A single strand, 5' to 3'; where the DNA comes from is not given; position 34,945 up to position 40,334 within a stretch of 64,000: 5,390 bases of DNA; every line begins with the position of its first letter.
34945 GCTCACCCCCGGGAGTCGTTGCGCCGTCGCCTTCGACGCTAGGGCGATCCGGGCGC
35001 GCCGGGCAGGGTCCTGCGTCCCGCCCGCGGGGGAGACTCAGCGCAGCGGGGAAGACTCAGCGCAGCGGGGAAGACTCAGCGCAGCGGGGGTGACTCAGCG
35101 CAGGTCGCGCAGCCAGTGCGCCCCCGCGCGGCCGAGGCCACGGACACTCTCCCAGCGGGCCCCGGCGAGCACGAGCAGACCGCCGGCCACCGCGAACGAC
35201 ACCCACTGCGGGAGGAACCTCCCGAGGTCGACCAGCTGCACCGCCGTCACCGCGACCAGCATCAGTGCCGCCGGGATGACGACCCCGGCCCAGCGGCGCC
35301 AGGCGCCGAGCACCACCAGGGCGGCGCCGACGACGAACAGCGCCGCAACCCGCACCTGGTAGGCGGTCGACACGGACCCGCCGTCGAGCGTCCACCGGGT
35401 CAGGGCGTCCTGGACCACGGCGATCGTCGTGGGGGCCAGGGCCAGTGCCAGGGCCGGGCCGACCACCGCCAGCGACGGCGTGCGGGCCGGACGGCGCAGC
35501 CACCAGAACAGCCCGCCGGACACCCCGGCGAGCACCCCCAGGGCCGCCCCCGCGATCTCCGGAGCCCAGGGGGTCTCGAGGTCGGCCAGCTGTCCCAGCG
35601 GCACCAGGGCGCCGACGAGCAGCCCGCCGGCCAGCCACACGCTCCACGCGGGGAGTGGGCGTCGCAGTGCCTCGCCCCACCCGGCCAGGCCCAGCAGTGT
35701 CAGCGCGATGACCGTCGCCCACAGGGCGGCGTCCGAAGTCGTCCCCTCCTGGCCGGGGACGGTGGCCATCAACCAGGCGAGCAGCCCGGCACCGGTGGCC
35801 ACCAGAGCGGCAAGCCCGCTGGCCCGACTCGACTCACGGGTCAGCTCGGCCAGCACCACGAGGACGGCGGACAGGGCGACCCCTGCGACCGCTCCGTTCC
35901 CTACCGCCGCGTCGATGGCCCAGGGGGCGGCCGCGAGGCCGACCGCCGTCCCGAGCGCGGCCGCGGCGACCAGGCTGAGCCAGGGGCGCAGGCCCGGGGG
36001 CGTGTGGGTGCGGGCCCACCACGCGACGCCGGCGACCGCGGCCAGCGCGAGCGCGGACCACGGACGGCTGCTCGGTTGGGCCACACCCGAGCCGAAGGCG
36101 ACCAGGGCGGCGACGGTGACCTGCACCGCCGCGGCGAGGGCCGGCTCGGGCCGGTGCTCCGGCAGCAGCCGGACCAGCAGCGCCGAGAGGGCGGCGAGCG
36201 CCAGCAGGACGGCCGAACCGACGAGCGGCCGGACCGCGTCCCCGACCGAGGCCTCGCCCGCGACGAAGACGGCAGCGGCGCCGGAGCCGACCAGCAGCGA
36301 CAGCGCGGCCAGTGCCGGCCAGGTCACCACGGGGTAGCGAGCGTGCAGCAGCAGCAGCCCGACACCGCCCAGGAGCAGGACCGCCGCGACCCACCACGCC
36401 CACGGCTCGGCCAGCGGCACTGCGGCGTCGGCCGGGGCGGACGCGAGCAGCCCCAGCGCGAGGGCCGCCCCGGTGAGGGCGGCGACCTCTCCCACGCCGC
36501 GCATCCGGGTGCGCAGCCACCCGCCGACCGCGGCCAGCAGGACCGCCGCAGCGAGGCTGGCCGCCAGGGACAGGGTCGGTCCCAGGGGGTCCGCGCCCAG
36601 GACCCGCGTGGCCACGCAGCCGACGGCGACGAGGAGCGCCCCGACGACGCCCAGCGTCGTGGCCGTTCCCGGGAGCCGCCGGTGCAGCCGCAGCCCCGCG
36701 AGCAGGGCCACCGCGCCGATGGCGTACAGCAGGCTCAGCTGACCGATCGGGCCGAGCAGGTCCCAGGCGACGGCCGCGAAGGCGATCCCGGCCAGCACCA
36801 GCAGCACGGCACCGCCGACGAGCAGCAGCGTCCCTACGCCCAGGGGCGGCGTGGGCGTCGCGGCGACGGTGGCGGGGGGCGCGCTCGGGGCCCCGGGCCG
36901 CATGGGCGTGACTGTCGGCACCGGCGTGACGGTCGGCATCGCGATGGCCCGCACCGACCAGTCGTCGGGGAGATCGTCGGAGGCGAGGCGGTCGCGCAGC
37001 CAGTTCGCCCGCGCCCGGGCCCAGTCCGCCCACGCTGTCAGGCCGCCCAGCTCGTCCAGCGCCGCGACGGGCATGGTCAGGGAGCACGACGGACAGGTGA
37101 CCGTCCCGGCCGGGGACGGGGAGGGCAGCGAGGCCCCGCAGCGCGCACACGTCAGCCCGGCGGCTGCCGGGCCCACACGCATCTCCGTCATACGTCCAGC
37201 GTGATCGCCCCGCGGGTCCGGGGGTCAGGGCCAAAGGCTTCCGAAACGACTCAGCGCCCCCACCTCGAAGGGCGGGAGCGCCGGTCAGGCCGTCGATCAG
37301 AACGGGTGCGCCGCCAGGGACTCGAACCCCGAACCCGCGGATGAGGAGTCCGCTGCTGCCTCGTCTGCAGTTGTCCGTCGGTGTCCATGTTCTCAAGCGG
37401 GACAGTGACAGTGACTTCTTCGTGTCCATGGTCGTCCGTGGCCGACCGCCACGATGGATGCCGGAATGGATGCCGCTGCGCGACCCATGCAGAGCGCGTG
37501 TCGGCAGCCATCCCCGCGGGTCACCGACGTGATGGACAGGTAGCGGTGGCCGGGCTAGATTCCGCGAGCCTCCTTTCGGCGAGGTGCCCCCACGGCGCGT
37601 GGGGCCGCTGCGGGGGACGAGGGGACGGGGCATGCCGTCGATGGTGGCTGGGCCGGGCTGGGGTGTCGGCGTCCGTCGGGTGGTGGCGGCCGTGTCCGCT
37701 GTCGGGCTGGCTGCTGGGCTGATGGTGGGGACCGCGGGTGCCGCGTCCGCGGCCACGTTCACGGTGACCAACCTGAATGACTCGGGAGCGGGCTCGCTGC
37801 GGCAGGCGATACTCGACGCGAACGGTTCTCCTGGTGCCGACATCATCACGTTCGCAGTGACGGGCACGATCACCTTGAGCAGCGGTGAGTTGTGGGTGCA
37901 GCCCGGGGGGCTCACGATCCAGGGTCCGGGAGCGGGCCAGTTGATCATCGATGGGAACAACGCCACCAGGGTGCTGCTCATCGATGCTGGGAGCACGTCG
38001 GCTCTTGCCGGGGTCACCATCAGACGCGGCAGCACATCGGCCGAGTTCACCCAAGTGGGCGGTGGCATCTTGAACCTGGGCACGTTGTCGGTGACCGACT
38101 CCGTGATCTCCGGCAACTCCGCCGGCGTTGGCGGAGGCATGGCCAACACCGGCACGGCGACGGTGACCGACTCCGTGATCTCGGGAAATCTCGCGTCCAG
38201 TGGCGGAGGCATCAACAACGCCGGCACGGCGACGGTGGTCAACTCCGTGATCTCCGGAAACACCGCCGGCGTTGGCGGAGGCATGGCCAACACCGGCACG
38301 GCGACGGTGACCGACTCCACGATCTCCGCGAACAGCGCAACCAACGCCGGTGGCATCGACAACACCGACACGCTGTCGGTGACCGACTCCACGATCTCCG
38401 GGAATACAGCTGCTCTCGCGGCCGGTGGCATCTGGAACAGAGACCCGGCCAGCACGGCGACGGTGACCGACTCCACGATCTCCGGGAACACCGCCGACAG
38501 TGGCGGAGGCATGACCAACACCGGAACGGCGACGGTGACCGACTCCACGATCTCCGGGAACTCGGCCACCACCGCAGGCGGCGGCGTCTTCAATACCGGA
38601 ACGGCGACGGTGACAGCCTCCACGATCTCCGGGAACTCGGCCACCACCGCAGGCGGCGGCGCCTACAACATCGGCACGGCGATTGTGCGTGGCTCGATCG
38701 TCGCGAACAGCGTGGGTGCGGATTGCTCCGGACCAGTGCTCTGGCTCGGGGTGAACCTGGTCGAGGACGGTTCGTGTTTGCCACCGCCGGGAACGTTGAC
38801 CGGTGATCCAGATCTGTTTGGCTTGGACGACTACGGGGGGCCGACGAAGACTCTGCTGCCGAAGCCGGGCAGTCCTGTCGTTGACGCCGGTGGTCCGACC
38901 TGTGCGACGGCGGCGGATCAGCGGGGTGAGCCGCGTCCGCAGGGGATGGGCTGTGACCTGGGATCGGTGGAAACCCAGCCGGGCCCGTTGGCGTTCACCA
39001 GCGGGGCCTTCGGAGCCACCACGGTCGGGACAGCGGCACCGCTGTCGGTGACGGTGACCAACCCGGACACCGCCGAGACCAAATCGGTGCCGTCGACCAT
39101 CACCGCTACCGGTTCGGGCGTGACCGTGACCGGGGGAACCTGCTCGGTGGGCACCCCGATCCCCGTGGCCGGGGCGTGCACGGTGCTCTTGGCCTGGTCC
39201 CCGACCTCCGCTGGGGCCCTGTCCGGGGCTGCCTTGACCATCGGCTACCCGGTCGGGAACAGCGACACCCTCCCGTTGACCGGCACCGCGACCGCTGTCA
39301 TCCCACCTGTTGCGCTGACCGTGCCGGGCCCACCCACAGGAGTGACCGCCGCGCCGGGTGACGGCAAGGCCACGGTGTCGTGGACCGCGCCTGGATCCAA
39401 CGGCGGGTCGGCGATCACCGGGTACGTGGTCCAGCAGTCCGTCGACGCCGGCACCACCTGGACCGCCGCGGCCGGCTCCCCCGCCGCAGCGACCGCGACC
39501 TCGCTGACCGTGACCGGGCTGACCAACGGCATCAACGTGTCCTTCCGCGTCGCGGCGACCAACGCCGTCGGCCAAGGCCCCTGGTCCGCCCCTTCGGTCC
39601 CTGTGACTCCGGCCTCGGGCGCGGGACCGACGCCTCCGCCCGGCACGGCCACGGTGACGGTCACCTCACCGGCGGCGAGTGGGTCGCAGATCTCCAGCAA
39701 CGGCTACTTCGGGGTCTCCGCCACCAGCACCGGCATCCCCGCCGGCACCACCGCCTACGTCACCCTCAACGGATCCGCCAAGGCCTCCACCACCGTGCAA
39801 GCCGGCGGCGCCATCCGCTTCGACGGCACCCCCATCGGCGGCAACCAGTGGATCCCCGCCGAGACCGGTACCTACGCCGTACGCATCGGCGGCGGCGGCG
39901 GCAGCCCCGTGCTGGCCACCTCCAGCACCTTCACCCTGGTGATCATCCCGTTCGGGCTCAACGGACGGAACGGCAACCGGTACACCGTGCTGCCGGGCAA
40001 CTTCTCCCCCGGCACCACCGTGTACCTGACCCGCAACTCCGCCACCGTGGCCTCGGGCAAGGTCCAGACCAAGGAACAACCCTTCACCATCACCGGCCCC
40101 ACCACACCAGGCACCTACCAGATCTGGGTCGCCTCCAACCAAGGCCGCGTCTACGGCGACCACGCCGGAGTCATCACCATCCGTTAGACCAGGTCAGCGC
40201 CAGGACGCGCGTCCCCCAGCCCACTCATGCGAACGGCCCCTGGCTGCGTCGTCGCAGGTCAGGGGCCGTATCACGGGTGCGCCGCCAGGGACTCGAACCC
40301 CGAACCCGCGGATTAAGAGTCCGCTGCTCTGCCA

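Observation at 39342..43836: A ~0.8-kb inverted repeat places the same FN3 plus beta-domain C-terminal module on two unrelated secreted enzymes and brackets tRNA-Lys and pxpABC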

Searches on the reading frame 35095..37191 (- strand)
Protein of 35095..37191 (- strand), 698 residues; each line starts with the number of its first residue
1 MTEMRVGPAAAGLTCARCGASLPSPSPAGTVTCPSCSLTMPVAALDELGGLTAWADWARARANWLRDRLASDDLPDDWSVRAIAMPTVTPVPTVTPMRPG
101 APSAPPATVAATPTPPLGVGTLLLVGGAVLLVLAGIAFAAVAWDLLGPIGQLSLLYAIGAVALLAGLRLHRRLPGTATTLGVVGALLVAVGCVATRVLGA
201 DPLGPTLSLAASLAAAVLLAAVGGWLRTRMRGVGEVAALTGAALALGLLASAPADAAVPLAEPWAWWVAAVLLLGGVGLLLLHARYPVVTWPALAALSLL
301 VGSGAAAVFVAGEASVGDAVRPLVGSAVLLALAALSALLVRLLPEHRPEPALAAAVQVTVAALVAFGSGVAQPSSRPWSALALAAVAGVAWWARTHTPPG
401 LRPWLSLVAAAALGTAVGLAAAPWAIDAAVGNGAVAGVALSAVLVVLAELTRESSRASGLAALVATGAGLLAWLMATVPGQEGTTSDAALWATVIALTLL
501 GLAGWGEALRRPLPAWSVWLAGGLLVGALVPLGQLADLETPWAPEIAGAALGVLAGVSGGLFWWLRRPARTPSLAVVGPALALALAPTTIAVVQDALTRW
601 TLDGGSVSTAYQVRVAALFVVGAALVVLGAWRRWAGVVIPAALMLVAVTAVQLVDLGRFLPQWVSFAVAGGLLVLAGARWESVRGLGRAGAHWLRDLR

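Call 5: search_protein_families(library=pfam, proteins=[window:35095-37191:-], max_evalue=0.01)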
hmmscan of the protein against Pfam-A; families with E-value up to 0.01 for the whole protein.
window:35095-37191:- (698 aa): 1 family
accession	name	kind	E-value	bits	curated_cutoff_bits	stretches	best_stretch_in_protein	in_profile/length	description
PF18439.7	zf_UBZ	-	0.008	16.3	25.6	0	13-25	3-15/32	Ubiquitin-Binding Zinc Finger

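Call 63: search_protein_families(library=phrogs, proteins=[window:35095-37191:-], max_evalue=0.01)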
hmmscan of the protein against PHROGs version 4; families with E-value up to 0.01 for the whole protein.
window:35095-37191:- (698 aa): 0 families

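Call 64: find_encoding_contigs(protein=window:35095-37191:-, flank=10000, max_places=10)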
Protein window:35095-37191:- (698 aa): no gene with exactly this product is on record in the collection.

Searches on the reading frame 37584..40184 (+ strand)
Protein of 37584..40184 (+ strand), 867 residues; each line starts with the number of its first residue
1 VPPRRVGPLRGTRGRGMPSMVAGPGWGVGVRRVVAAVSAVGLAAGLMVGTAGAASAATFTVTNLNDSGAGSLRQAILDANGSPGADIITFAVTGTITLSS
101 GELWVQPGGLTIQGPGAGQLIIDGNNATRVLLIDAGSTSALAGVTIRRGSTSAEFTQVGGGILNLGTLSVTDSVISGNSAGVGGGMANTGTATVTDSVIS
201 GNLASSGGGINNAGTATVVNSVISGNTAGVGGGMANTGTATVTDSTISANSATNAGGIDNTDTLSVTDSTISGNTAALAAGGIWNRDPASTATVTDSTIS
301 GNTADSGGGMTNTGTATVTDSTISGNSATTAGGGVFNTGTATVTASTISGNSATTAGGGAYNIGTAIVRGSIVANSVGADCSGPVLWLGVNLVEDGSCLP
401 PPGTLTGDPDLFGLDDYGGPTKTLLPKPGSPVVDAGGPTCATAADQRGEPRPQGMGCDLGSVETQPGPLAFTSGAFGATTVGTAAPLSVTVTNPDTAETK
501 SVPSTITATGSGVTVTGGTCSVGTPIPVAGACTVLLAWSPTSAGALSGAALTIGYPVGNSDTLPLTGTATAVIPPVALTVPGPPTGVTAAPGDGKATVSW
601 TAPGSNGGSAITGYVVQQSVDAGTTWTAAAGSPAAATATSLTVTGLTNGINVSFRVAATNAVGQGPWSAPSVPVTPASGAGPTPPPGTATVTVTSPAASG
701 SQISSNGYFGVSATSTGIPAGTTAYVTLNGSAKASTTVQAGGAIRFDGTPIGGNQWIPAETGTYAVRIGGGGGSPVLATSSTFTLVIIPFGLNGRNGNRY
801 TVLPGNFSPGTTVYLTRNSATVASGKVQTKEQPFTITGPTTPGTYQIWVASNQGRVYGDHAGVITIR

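Call 5: search_protein_families(library=pfam, proteins=[window:37584-40184:+], max_evalue=0.01)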
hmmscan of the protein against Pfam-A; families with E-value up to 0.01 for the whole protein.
window:37584-40184:+ (867 aa): 2 families
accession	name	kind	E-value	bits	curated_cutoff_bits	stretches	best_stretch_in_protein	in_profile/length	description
PF00041.27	fn3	-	2.3e-11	44.2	25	1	583-672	2-82/84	Fibronectin type III domain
PF15780.11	ASH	-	5.3e-05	23.8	27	1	474-546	14-82/98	Abnormal spindle-like microcephaly-assoc'd, ASPM-SPD-2-Hydin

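Call 15: find_homologous_proteins(query=window:37584-40184:+, max_evalue=0.00001)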
Query window:37584-40184:+ (867 aa): 6019 proteins with E <= 0.00001 among 8000 candidates; the best 120 are listed.
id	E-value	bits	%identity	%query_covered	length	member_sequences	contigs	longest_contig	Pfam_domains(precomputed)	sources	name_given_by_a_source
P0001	0.0e+0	1738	100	98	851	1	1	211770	PF00041.28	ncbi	ncbi:MAG: choice-of-anchor Q domain-containing protein [Candidatus Nanopelagicales bacterium]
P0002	1.8e-136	475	44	40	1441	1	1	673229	PF13229.13,PF05048.20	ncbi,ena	-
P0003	9.8e-130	452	43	45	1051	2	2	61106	PF13229.13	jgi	jgi:hypothetical protein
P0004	8.0e-129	449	43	47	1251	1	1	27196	PF13229.13,PF02415.24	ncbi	-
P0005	6.0e-127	443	44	42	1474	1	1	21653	PF13229.13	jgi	-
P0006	1.7e-125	438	41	53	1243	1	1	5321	PF13229.13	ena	-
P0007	1.1e-123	432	46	36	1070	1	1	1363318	-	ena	-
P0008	3.8e-123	430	36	48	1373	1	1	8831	PF00404.25,PF18998.7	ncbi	-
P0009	5.1e-122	427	43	35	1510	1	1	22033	-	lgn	-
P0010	3.3e-121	424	48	37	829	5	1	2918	PF13229.13,PF02415.24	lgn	-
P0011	6.0e-120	420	42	47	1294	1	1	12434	PF13229.13,PF02369.23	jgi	jgi:hypothetical protein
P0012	4.3e-119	417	39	51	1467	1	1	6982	PF00801.27,PF18911.7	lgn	-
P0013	1.9e-118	415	38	48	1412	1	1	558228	PF13229.13,PF02415.24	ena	-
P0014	2.4e-118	415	45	41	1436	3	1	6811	PF13229.13,PF02415.24,PF13946.12,PF00041.28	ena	-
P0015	1.2e-116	409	36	46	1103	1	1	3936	PF13229.13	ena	-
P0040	1.7e-103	365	35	76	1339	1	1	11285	PF13229.13,PF25059.2,PF00041.28,PF05048.20,PF16656.12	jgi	jgi:hypothetical protein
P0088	4.1e-91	325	41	48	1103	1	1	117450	PF02415.24,PF25788.3,PF00041.28,PF16656.12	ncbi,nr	ncbi:MAG: hypothetical protein HFACDABA_02059 [Anaerolineales bacterium]|nr:hypothetical protein [An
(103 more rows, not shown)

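Call 18: find_encoding_contigs(protein=P0001, flank=10000, max_places=10)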
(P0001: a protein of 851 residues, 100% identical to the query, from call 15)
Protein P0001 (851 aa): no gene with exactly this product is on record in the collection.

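Call 36: search_protein_families(library=ncbifam, proteins=[window:37584-40184:+], max_evalue=1)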
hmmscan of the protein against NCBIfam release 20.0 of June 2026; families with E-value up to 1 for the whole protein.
window:37584-40184:+ (867 aa): 1 family
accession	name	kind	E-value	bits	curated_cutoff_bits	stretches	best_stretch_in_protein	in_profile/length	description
NF041518.1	choice_anch_Q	domain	1.7e-16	60.2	25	1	408-465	1-58/58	choice-of-anchor Q domain-containing protein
